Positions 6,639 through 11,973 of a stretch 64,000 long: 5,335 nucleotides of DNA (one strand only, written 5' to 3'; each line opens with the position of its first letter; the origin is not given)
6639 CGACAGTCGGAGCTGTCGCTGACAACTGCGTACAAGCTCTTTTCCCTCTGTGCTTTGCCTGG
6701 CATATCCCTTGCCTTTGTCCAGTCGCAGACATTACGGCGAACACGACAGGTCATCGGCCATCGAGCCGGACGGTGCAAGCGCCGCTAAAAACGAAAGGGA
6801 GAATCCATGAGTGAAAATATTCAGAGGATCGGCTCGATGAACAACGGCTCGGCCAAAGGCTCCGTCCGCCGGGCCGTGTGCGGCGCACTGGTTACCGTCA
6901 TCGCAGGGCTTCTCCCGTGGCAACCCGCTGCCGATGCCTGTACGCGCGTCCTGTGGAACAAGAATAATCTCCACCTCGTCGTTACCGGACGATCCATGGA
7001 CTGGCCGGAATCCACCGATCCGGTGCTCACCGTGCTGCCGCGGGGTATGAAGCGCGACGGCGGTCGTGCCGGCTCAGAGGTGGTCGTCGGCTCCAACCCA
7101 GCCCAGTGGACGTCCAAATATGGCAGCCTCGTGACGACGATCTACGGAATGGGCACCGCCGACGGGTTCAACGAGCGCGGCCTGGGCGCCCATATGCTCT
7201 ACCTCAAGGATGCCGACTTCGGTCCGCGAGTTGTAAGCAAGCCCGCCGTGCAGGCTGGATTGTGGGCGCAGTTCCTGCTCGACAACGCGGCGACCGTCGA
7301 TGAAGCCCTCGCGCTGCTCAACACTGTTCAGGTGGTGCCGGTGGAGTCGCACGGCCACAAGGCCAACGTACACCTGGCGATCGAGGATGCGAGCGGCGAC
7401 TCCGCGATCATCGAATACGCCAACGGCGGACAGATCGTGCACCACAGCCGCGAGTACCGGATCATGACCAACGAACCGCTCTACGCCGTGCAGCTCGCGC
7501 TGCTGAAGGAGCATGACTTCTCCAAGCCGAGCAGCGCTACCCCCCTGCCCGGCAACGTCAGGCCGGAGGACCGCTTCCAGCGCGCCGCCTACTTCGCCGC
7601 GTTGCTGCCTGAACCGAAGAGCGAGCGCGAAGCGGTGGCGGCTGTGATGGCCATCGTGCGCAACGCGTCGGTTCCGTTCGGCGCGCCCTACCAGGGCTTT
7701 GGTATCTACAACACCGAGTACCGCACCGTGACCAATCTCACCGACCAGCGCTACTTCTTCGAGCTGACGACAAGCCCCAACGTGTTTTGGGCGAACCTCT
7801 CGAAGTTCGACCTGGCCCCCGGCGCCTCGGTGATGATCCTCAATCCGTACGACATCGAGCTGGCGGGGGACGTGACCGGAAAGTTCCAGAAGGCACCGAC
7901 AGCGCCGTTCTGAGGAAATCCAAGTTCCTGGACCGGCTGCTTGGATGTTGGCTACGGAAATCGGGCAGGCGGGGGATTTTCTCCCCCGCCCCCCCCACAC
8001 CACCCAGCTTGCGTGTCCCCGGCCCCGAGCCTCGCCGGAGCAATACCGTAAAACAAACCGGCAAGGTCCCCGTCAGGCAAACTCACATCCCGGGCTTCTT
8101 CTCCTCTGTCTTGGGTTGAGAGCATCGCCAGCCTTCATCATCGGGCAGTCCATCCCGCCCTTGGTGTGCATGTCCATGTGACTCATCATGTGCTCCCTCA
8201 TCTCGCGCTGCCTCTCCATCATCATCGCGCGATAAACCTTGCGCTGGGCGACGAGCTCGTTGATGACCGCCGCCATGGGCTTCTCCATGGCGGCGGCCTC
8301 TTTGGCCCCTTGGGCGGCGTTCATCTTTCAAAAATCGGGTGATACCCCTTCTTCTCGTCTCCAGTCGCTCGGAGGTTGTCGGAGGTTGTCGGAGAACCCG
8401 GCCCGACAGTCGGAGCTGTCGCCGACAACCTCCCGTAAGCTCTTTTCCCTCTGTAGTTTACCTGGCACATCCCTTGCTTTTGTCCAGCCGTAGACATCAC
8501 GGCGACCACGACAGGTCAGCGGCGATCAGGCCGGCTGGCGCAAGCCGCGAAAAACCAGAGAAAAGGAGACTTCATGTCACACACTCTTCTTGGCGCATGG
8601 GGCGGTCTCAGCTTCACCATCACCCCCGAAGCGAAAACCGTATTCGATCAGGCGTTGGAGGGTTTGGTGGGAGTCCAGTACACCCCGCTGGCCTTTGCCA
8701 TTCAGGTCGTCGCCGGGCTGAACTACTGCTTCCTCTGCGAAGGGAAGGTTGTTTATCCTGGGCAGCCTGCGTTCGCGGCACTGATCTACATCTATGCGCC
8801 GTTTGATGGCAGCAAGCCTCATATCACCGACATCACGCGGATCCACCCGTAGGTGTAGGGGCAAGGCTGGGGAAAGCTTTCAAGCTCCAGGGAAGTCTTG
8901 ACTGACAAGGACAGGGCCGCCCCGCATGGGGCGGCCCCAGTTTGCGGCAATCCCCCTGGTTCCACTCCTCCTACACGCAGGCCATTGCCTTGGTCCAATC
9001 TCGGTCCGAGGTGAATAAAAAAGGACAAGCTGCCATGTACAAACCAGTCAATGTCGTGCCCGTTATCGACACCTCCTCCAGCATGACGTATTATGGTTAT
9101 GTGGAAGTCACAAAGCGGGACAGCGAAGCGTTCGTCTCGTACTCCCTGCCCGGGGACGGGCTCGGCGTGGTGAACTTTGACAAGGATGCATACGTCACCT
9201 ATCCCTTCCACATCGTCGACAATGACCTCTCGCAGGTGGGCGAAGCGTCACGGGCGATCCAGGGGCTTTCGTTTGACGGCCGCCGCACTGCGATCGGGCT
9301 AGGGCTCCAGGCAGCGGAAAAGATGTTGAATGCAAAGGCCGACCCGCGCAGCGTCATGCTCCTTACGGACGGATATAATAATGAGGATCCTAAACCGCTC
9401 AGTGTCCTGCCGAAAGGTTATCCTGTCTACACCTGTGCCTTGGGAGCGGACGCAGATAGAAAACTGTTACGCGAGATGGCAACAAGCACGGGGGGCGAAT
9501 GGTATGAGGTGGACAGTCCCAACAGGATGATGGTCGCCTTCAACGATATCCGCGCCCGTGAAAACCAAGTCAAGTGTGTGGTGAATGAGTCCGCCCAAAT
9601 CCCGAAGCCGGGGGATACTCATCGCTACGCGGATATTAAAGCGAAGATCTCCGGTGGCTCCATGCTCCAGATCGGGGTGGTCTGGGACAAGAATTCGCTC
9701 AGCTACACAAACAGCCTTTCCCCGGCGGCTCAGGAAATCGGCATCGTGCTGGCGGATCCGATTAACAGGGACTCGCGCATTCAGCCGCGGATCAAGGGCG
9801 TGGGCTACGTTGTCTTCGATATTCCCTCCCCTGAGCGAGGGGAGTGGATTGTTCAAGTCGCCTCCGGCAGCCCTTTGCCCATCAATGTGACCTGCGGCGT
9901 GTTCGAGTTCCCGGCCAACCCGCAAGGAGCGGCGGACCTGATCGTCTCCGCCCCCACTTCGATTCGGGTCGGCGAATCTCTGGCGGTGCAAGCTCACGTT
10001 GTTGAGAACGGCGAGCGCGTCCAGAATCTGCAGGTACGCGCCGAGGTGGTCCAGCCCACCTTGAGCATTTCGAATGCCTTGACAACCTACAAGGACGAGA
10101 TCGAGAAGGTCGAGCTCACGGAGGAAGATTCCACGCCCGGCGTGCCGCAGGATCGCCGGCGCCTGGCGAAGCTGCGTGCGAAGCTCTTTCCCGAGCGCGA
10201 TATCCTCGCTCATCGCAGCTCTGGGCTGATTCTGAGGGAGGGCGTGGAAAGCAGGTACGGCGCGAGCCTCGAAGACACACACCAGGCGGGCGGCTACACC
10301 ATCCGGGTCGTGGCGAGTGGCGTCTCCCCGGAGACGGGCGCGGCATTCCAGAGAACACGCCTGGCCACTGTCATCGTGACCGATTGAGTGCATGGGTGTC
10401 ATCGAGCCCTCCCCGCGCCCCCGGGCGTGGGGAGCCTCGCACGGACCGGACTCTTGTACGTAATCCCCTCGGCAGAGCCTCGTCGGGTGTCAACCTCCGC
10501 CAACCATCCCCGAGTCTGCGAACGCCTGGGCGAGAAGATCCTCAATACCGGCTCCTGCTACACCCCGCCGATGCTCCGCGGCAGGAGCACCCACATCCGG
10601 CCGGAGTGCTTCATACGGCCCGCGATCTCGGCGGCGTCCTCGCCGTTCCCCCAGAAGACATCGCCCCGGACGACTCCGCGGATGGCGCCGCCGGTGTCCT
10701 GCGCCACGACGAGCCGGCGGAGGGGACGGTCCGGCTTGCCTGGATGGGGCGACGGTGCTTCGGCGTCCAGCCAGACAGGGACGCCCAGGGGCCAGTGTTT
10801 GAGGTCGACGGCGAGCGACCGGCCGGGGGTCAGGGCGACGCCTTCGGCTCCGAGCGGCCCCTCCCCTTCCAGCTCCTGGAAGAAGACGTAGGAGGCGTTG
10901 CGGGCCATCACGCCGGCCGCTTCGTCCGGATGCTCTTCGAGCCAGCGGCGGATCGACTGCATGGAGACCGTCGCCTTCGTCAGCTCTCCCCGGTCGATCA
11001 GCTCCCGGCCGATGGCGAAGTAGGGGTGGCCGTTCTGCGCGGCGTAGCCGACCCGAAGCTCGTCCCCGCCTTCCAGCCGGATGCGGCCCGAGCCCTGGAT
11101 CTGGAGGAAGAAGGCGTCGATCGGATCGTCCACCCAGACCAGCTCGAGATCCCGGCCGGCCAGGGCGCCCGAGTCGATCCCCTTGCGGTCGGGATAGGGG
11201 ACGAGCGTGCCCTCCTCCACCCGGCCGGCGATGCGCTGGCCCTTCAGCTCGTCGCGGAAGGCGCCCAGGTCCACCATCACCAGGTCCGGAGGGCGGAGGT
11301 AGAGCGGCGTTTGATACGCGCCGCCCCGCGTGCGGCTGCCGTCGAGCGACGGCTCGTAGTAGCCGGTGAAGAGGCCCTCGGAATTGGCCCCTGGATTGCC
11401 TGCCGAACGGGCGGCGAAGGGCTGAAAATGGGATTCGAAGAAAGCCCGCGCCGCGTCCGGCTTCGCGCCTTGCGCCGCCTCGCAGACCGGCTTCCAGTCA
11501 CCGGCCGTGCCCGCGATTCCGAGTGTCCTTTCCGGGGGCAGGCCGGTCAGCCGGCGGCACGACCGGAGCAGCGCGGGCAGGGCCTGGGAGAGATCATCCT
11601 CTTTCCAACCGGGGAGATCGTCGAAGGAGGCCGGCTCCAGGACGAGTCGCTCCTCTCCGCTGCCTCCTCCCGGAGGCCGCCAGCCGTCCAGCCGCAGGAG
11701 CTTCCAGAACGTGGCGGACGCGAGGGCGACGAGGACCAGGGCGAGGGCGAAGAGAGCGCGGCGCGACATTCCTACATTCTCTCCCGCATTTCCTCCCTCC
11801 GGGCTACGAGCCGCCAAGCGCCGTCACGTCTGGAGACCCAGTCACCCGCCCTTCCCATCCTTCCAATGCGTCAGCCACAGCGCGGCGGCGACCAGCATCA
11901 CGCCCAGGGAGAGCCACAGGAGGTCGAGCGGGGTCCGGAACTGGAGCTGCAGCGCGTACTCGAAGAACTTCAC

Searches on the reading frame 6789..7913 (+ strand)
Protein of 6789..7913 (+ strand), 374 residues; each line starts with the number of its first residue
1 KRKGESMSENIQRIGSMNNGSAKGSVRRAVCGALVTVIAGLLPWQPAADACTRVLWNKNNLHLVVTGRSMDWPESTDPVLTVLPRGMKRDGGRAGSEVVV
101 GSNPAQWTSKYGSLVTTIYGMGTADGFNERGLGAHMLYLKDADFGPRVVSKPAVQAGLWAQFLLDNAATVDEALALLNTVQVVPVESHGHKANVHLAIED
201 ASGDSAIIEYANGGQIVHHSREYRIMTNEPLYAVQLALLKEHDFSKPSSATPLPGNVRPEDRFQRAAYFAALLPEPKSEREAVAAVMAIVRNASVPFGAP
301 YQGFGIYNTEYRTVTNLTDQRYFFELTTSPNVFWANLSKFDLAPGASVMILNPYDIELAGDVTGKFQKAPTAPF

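Call 71: search_protein_families(library=pfam, proteins=[window:6789-7913:+], max_evalue=0.0001)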
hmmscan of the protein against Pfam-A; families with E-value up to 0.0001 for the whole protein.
window:6789-7913:+ (374 aa): 2 families
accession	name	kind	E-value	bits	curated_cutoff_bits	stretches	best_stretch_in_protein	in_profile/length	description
PF02275.23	CBAH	-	6e-58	197.4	20.4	1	51-342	1-308/316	Linear amide C-N hydrolases, choloylglycine hydrolase family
PF03417.21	AAT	-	4.7e-06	26.9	23.2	1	108-229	30-140/225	Acyl-coenzyme A:6-aminopenicillanic acid acyl-transferase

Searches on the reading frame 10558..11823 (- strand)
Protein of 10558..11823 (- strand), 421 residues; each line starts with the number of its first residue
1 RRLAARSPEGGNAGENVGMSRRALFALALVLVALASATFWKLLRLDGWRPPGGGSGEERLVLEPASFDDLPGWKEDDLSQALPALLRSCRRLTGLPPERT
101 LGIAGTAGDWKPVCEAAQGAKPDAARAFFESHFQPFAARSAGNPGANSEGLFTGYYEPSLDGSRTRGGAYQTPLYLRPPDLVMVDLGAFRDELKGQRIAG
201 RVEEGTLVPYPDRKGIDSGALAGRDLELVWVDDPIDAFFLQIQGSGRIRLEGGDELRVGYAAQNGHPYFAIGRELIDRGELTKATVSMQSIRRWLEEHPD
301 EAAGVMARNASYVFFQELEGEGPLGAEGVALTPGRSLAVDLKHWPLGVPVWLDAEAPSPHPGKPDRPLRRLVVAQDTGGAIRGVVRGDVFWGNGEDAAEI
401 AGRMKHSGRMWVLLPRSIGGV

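Call 71: search_protein_families(library=pfam, proteins=[window:10558-11823:-], max_evalue=0.0001)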
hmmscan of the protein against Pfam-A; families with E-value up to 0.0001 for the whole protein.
window:10558-11823:- (421 aa): 2 families
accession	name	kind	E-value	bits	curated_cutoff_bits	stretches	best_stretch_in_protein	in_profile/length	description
PF03562.22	MltA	-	3.1e-64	216.3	24.3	1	151-316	1-163/163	MltA specific insert domain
PF06725.17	3D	-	7.9e-21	74.5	23.8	1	335-413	1-71/72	3D domain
